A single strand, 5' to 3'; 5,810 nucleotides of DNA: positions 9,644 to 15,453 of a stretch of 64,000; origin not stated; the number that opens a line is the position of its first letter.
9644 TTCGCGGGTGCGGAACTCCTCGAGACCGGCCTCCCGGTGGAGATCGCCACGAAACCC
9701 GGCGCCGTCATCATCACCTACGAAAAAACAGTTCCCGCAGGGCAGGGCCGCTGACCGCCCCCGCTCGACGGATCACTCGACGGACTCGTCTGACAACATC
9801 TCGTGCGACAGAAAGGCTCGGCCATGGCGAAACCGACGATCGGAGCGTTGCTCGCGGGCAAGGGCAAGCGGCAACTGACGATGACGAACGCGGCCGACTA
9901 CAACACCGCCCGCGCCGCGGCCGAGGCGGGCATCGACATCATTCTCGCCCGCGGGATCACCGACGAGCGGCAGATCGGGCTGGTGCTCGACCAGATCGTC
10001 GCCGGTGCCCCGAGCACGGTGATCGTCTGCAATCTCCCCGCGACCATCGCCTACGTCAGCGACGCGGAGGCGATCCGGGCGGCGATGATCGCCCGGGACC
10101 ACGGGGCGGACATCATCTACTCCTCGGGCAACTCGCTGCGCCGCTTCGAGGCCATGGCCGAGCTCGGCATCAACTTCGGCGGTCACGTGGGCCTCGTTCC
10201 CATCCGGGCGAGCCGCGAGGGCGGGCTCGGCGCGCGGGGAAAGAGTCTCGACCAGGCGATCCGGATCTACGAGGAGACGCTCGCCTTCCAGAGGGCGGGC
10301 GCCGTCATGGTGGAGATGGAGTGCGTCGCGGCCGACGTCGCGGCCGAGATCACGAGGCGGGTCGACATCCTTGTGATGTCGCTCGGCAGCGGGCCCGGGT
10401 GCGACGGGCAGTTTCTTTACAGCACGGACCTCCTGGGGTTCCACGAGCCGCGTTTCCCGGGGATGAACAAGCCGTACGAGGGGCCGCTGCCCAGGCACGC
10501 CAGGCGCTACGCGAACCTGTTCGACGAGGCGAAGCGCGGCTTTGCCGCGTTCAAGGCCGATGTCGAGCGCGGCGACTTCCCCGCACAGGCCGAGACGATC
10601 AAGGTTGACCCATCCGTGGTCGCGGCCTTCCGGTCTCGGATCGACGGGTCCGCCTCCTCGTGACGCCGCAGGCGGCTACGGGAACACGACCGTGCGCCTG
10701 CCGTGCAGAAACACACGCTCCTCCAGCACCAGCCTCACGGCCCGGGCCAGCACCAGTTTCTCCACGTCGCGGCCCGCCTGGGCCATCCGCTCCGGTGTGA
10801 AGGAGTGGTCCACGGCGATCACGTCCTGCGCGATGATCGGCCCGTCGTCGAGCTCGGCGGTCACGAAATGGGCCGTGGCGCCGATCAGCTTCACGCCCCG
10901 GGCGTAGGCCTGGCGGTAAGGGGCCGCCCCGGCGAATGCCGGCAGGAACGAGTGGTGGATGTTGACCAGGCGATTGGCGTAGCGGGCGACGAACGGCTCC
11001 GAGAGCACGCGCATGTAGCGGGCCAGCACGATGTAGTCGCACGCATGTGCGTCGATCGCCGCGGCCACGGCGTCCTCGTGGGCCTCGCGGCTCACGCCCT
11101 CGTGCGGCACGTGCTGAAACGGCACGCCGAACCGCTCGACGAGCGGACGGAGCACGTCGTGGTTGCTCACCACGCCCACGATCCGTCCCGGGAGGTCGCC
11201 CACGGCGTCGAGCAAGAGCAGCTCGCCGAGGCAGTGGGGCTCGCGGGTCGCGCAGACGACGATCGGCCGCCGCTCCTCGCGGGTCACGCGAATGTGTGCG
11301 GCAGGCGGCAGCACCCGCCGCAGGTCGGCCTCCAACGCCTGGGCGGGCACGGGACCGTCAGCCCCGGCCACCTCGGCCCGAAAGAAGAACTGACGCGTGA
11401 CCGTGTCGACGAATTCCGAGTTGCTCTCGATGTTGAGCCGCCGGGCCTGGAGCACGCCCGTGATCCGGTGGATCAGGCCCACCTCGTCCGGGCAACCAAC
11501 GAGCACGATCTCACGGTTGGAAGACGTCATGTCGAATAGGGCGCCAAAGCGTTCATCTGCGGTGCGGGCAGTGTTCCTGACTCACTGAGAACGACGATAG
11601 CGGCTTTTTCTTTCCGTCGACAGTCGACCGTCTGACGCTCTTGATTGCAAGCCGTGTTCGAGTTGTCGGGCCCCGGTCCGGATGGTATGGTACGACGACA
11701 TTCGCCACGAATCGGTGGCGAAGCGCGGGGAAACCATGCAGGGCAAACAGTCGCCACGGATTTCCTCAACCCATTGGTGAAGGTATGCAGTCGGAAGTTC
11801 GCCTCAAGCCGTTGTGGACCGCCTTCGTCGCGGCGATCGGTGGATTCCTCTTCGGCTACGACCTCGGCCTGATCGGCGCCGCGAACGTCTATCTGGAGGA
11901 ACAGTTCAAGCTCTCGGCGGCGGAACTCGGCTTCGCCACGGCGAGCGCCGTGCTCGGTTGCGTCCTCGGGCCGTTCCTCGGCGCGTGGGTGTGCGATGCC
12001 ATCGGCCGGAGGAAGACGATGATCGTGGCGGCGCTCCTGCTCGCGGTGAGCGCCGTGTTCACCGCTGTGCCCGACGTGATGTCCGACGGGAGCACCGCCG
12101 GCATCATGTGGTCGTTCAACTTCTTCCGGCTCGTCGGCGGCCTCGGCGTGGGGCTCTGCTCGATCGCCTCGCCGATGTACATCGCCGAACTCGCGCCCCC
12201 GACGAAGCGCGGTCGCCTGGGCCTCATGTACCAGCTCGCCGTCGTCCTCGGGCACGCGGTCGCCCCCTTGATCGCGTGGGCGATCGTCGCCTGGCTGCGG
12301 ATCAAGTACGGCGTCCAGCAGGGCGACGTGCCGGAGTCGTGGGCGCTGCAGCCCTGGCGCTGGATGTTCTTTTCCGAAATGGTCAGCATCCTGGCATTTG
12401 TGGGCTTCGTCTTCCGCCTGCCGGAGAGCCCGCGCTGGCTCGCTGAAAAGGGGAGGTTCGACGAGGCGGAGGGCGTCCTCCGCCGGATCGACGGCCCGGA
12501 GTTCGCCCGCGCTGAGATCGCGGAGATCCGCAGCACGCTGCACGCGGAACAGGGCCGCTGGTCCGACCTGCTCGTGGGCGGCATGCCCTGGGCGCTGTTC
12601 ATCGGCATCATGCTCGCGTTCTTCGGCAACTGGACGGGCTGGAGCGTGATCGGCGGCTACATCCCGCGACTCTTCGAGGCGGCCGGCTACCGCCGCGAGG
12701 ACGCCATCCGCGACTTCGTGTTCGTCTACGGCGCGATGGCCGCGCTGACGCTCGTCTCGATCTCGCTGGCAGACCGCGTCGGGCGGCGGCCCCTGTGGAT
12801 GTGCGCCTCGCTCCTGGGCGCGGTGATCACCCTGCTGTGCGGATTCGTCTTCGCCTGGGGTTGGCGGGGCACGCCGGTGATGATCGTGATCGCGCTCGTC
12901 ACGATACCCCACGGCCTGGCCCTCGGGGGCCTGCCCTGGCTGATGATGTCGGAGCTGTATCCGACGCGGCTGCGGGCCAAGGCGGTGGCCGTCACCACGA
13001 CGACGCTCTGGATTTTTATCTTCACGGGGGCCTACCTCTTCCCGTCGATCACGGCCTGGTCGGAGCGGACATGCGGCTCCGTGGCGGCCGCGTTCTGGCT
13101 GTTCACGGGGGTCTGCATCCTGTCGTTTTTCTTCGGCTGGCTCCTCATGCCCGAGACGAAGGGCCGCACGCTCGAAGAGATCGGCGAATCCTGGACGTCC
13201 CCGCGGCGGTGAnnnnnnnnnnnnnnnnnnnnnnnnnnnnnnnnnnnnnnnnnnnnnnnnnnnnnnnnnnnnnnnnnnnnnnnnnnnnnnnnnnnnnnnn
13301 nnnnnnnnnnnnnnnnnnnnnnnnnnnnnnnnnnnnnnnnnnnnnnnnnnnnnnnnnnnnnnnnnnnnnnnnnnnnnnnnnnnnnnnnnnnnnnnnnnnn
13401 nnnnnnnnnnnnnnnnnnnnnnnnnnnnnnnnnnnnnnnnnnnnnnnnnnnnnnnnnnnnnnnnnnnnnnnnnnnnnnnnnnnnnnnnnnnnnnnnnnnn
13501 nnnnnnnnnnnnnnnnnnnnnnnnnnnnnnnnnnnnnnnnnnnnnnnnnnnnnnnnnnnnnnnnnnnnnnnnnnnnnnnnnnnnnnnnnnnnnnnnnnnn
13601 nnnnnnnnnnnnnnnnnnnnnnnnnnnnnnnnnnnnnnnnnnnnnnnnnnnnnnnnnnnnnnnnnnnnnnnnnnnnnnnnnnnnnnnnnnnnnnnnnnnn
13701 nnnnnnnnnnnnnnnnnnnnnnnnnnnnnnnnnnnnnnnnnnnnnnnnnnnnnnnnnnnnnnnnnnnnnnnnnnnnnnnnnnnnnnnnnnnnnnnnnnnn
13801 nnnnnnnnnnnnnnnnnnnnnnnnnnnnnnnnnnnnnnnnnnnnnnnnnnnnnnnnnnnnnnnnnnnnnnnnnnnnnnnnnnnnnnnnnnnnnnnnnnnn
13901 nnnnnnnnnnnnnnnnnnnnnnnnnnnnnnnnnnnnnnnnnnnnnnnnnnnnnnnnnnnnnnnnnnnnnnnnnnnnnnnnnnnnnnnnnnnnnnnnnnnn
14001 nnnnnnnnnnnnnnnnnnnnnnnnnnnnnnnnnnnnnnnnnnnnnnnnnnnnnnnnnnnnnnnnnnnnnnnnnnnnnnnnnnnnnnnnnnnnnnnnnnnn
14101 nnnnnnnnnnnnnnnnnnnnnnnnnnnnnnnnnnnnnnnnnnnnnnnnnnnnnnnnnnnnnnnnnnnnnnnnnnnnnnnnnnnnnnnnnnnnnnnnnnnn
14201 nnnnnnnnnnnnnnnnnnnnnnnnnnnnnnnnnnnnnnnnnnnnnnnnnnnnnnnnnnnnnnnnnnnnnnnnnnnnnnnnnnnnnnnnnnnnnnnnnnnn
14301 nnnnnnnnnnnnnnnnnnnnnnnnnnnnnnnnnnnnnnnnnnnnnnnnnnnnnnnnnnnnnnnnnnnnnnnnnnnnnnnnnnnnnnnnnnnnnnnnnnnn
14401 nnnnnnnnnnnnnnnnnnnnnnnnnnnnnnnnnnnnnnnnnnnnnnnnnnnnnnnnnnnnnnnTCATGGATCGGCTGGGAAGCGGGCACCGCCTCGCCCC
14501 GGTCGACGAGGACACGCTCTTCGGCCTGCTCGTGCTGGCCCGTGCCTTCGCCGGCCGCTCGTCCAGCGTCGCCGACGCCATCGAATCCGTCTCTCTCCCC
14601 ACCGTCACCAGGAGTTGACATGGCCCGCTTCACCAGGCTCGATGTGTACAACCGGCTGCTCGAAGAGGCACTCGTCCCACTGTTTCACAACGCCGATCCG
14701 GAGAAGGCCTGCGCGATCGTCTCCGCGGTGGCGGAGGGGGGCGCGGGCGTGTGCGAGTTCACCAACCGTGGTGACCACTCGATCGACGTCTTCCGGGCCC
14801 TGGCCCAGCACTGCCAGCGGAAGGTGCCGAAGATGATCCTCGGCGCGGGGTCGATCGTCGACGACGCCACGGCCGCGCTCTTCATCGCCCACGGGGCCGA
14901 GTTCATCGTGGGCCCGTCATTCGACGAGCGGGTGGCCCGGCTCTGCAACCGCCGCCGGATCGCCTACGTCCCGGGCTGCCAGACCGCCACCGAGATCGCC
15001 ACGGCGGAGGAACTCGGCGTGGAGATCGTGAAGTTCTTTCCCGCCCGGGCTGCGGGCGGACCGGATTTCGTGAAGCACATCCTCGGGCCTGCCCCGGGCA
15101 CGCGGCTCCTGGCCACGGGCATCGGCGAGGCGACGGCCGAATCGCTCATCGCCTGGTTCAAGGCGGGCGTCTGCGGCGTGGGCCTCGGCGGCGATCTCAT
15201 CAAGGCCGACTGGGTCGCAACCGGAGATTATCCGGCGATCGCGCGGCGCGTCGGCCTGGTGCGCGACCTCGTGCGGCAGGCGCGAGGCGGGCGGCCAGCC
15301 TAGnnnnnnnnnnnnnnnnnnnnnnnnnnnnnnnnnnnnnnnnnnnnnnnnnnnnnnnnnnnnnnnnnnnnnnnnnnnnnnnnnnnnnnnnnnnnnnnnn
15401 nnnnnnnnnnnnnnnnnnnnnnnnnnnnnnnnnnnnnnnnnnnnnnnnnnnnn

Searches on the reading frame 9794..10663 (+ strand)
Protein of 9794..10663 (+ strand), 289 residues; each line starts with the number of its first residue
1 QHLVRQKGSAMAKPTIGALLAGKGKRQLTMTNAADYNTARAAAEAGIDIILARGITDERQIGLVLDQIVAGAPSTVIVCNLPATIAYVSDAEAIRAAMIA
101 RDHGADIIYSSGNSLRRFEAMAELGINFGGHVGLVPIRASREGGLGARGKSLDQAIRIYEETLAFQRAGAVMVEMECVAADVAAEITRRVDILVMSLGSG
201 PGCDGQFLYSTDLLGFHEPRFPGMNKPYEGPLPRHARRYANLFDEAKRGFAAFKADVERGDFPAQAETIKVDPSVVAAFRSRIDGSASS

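Call 63: search_protein_families(library=pfam, proteins=[window:9794-10663:+], max_evalue=0.00001)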
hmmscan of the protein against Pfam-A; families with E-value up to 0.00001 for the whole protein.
window:9794-10663:+ (289 aa): 1 family
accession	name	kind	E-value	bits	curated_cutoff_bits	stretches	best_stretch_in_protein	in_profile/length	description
PF02548.21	Pantoate_transf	-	4e-42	144.9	28.7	1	19-264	7-258/259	Ketopantoate hydroxymethyltransferase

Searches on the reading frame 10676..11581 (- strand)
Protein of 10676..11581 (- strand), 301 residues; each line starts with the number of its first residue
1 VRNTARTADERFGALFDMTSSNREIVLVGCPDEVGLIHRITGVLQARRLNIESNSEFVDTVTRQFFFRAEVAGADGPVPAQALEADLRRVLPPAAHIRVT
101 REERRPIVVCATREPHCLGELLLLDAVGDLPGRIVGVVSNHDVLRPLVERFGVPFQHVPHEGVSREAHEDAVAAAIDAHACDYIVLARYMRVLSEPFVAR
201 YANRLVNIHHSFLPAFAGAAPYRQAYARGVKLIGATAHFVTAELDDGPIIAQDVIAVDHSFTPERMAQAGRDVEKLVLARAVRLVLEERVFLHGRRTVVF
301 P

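Call 63: search_protein_families(library=pfam, proteins=[window:10676-11581:-], max_evalue=0.00001)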
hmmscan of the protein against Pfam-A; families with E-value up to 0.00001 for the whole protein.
window:10676-11581:- (301 aa): 2 families
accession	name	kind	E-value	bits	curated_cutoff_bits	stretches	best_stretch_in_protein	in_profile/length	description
PF00551.24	Formyl_trans_N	-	2.3e-42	145.3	26.1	1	107-282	3-181/181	Formyl transferase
PF01842.31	ACT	-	2.1e-08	34.3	27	1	25-82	2-60/66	ACT domain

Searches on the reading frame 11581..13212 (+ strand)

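Call 63: search_protein_families(library=pfam, proteins=[window:11581-13212:+], max_evalue=0.00001)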
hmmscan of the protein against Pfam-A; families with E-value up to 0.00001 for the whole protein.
window:11581-13212:+ (543 aa): 2 families
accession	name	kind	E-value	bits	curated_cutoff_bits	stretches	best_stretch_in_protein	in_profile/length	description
PF00083.30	Sugar_tr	-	7.6e-87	292.5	22.3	1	81-538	2-452/452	Sugar (and other) transporter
PF07690.21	MFS_1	-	1.1e-33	117.1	33.4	2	85-482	2-345/347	Major Facilitator Superfamily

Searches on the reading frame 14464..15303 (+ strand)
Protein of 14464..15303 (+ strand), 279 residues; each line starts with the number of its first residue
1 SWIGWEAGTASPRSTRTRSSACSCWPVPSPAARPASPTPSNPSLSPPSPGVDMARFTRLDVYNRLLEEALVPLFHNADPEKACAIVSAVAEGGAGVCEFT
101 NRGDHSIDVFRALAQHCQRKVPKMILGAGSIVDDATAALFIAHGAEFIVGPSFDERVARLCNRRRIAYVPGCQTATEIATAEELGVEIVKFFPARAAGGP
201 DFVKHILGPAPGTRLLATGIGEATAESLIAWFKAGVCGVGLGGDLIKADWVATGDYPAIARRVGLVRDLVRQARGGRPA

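Call 63: search_protein_families(library=pfam, proteins=[window:14464-15303:+], max_evalue=0.00001)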
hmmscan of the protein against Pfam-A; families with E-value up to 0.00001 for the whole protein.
window:14464-15303:+ (279 aa): 1 family
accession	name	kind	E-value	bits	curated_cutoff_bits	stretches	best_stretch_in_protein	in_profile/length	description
PF01081.25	Aldolase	-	7.1e-32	110.9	27.8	1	63-260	3-194/196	KDPG and KHG aldolase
